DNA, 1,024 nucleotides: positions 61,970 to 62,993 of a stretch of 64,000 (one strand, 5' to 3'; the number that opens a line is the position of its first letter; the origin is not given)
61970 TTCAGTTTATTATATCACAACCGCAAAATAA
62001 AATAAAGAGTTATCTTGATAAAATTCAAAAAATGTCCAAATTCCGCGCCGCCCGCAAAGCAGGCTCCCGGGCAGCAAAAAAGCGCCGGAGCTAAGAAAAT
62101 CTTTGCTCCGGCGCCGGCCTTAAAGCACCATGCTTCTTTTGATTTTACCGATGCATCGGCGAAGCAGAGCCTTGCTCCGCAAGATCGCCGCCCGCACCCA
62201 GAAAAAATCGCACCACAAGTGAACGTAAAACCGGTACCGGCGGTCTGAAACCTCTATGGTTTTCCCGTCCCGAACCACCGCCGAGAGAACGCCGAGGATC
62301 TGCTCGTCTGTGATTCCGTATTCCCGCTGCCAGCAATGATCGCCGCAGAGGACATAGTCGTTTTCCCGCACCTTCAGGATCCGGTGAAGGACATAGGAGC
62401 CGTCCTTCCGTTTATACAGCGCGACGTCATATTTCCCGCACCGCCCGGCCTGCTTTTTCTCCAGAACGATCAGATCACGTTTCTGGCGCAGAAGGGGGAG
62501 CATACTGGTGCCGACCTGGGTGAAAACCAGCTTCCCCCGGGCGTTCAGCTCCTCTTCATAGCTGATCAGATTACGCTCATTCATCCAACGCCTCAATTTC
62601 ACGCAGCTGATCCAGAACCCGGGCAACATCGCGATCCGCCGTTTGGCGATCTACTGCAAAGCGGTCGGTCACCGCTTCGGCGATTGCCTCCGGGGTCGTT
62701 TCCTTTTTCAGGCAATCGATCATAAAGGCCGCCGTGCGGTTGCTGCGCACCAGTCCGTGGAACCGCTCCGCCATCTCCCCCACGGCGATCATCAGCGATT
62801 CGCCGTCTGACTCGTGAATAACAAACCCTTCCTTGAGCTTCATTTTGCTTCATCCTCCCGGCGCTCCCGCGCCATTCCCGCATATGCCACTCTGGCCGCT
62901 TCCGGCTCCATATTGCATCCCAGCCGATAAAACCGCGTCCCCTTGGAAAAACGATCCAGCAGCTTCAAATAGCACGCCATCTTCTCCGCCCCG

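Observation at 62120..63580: Orphan HPr-kinase-like / PqqD(RRE) / S24-S26 peptidase operon with no recognisable RiPP core enzyme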

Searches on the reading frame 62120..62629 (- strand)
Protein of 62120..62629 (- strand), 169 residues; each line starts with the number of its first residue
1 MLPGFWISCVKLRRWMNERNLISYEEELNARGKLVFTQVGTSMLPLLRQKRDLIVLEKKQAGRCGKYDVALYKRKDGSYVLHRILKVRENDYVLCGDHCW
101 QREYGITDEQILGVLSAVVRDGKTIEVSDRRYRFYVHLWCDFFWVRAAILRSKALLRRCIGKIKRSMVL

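Call 5: search_protein_families(library=pfam, proteins=[window:62120-62629:-], max_evalue=0.1)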
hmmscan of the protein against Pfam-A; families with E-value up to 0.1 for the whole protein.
window:62120-62629:- (169 aa): 1 family
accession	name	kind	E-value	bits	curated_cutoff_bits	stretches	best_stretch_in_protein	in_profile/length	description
PF04183.18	IucA_IucC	-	0.09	12.8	25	0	6-107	15-107/239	IucA / IucC family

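Call 6: search_protein_families(library=ncbifam, proteins=[window:62120-62629:-], max_evalue=0.1)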
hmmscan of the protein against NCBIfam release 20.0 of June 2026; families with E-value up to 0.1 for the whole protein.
window:62120-62629:- (169 aa): 4 families
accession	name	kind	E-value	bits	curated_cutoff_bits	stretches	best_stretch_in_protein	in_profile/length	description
TIGR02228.1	sigpep_I_arch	equivalog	0.00015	21.6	51.85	1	38-100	36-102/158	signal peptidase I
TIGR02754.1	sod_Ni_protease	equivalog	0.00023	21.6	63.25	1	40-99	5-67/90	nickel-type superoxide dismutase maturation protease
NF053551.1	FlxY_rubin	equivalog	0.031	13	520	1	29-68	274-313/424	flexirubin biosynthesis putative acyl-CoA ligase FlxY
NF046067.1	SigPepSipWBacil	equivalog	0.043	13.4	190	1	40-91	45-96/189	signal peptidase I SipW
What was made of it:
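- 62120..62584 (-): lppS-like archaeal-type signal peptidase I (S26B, 154 aa). It has catalytic Ser27 (GTSM) and His67 (HR), acidic Asp82 and Glu88, and a hydrophobic/basic C-terminal helix. TIGR02228 E=1.5e-4 (call 6).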

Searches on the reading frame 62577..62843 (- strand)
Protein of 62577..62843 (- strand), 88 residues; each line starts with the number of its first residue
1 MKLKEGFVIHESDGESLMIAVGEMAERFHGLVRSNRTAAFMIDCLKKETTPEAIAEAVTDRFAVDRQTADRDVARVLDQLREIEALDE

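Call 5: search_protein_families(library=pfam, proteins=[window:62577-62843:-], max_evalue=0.1)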
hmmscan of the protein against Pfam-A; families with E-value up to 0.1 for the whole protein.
window:62577-62843:- (88 aa): 3 families
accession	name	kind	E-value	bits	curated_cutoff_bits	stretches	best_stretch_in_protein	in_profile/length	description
PF05402.18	PqqD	-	7e-13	49.1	23.4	1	29-83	10-64/67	Coenzyme PQQ synthesis protein D (PqqD)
PF18670.6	V_ATPase_I_N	-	0.0062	17.4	25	1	20-80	6-69/90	V-type ATPase subunit I, N-terminal domain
PF08279.18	HTH_11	-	0.1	13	25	0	42-85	6-48/55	HTH domain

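Call 6: search_protein_families(library=ncbifam, proteins=[window:62577-62843:-], max_evalue=0.1)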
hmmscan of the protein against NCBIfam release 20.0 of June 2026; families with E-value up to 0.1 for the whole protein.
window:62577-62843:- (88 aa): 3 families
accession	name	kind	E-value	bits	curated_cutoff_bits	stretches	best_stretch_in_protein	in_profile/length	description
NF033530.1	lasso_PqqD_Strm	exception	5.5e-11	42.5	70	1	35-83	27-75/78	lasso peptide biosynthesis PqqD family chaperone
NF033536.1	lasso_PqqD_Bac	exception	0.0007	19.7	80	1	4-82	9-82/88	lasso peptide biosynthesis PqqD family chaperone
TIGR03604.1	TOMM_cyclo_SagD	subfamily_domain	0.015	14.3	219.25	1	13-63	6-54/377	thiazole/oxazole-forming peptide maturase, SagD family component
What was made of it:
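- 62577..62843 (-): lppB-like discrete RiPP recognition element (PqqD domain, 88 aa). PF05402 E=7e-13 (call 5). lasso_PqqD_Strm E=5.5e-11 (call 6).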

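Call 46: search_solved_structures(query=window:62577-62843:-, max_evalue=1, show_alignments=3)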
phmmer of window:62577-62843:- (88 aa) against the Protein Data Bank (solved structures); distinct sequences matched with E-value up to 1: 13.
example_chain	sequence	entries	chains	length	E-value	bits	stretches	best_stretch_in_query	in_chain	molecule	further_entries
6jx3_B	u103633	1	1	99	0.0035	20.8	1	33-82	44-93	TfuB1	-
5v1u_A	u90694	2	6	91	0.064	16.8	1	43-85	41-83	TbiB1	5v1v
2pop_A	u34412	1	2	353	0.37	14.4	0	24-62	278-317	Mitogen-activated protein kinase kinase kinase 7-interacting protein 1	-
2pom_A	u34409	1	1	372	0.41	14.2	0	24-62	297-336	Mitogen-activated protein kinase kinase kinase 7-interacting protein 1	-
8xi8_A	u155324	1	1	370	0.42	14.2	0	24-62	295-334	TGF-beta-activated kinase 1 and MAP3K7-binding protein 1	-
5v6e_A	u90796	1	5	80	0.45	14.1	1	18-63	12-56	PDZ domain-containing protein GIPC1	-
3zsu_A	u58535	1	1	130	0.46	14.1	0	45-85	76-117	TLL2057 PROTEIN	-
2j4o_A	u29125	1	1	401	0.49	14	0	24-62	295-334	MITOGEN-ACTIVATED PROTEIN KINASE KINASE KINASE 7-INTERACTING PROTEIN 1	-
7nrn_A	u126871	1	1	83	0.53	13.9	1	18-63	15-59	PDZ domain-containing protein GIPC1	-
5nzz_A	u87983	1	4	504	0.76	13.4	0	24-62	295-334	TGF-beta-activated kinase 1 and MAP3K7-binding protein 1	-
3o7h_A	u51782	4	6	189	0.8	13.3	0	47-85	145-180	OHCU decarboxylase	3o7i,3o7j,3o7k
5v6b_A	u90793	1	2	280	0.93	13.1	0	19-62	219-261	PDZ domain-containing protein GIPC1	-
5v6t_B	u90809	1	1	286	0.95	13.1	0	19-62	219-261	PDZ domain-containing protein GIPC1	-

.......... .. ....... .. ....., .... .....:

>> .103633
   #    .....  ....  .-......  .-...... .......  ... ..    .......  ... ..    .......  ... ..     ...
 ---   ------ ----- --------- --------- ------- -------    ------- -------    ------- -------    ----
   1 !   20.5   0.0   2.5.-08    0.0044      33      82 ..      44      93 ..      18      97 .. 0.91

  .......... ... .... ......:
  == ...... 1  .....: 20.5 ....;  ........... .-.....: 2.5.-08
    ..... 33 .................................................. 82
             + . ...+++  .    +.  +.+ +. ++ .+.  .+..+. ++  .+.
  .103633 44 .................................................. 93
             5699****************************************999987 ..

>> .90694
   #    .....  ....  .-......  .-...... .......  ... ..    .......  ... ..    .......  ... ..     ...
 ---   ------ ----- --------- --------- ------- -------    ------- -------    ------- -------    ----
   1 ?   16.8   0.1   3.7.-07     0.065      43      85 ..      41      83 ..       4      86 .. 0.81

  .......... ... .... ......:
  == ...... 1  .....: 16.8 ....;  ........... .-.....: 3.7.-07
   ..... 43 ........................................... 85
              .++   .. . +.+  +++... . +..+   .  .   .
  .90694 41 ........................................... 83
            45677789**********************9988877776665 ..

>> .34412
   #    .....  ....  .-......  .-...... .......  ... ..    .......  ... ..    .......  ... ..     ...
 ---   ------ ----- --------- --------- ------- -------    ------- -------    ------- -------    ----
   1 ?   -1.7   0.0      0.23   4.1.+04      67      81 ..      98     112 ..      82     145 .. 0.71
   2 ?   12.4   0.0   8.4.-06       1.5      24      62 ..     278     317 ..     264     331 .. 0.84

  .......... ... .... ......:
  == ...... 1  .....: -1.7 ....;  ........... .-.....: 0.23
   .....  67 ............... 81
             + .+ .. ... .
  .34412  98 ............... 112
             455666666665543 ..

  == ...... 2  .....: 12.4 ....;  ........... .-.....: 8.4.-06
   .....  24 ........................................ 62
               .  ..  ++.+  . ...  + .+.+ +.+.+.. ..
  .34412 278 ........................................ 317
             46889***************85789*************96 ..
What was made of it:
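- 62577..62843 (-): The best solved relatives are the lasso B1 proteins TfuB1 and TbiB1 (call 46).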
